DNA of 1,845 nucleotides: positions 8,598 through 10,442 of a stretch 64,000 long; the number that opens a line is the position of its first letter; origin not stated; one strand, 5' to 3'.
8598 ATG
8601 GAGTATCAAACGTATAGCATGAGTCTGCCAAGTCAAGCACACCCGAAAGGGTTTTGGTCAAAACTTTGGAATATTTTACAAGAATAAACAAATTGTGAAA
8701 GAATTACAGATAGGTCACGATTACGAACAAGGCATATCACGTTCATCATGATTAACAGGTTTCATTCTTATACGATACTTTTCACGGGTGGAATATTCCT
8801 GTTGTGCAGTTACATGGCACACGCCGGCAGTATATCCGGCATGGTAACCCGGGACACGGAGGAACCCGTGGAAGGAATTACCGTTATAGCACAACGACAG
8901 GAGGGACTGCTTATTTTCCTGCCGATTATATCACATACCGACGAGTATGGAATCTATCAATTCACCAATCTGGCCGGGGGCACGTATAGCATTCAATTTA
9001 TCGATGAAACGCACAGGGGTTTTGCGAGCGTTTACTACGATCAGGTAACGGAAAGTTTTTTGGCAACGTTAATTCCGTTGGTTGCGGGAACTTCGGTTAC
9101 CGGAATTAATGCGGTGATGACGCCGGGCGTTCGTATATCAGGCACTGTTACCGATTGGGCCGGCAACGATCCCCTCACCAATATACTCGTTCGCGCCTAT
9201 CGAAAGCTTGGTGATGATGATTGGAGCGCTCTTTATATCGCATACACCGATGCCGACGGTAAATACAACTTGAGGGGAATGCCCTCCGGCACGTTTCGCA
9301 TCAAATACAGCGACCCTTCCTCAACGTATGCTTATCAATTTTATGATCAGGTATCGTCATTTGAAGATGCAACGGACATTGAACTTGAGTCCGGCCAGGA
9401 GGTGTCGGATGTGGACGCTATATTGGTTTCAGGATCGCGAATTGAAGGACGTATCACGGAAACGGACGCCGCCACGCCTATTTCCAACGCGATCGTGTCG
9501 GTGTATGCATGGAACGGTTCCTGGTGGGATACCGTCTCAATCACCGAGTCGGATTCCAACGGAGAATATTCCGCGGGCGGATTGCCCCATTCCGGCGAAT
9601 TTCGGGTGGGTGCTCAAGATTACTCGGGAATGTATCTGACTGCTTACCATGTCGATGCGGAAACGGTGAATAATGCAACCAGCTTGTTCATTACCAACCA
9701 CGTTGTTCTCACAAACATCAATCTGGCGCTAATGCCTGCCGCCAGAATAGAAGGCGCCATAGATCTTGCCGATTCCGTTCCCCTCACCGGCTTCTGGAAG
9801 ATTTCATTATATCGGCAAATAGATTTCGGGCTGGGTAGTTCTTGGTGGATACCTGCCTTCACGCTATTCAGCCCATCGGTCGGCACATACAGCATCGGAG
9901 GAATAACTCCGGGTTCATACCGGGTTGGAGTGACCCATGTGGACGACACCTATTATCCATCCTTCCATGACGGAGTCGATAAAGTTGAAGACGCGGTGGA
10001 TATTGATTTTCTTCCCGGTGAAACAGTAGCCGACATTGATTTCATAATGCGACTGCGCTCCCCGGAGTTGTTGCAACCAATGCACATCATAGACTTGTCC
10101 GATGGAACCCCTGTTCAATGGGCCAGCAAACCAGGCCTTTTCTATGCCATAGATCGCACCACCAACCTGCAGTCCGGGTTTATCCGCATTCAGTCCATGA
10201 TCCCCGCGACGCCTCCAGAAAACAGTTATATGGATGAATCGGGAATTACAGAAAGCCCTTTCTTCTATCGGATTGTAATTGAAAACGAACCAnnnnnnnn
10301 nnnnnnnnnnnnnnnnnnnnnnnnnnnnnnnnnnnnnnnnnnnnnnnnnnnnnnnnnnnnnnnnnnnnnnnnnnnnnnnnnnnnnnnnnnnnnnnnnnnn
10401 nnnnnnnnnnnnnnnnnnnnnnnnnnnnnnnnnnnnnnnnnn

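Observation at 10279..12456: Ankyrin-repeat lipoprotein carrying two CBM48 (AMPK-beta-like glycogen-binding) modules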

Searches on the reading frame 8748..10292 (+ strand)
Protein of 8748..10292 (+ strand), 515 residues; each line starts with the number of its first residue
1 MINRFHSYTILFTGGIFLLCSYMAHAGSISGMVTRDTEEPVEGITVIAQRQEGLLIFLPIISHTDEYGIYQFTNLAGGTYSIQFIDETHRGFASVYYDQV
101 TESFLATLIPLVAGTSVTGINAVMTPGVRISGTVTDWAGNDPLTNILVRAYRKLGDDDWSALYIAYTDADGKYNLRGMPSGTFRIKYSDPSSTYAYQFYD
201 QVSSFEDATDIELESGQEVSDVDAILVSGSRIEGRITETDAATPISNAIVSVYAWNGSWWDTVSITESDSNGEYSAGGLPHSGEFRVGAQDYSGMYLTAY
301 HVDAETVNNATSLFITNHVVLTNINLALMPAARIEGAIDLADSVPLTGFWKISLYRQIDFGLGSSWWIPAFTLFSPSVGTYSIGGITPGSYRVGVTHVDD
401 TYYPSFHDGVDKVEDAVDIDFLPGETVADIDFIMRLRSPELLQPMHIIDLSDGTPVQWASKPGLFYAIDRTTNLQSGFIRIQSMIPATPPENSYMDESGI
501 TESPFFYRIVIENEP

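Call 10: search_protein_families(library=pfam, proteins=[window:8748-10292:+], max_evalue=0.001)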
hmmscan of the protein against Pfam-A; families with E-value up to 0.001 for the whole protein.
window:8748-10292:+ (515 aa): 5 families
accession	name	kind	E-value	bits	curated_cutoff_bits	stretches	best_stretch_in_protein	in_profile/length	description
PF13620.12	CarboxypepD_reg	-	1.9e-25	89.5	32.3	3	28-101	1-68/82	Carboxypeptidase regulatory-like domain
PF17210.9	SdrD_B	-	1.8e-16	60.7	29.7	1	36-90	19-70/112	SdrD B-like domain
PF13715.12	CarbopepD_reg_2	-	5e-11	42.9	32.2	0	130-188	1-51/88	CarboxypepD_reg-like domain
PF17802.7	SpaA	-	5.5e-05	23.7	23.1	0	62-83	36-57/91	Prealbumin-like fold domain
PF24025.1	Ig_DR_A0283-like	-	6.2e-05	23.7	27.1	0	127-192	6-67/102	DR_A0283-like, Ig-like domain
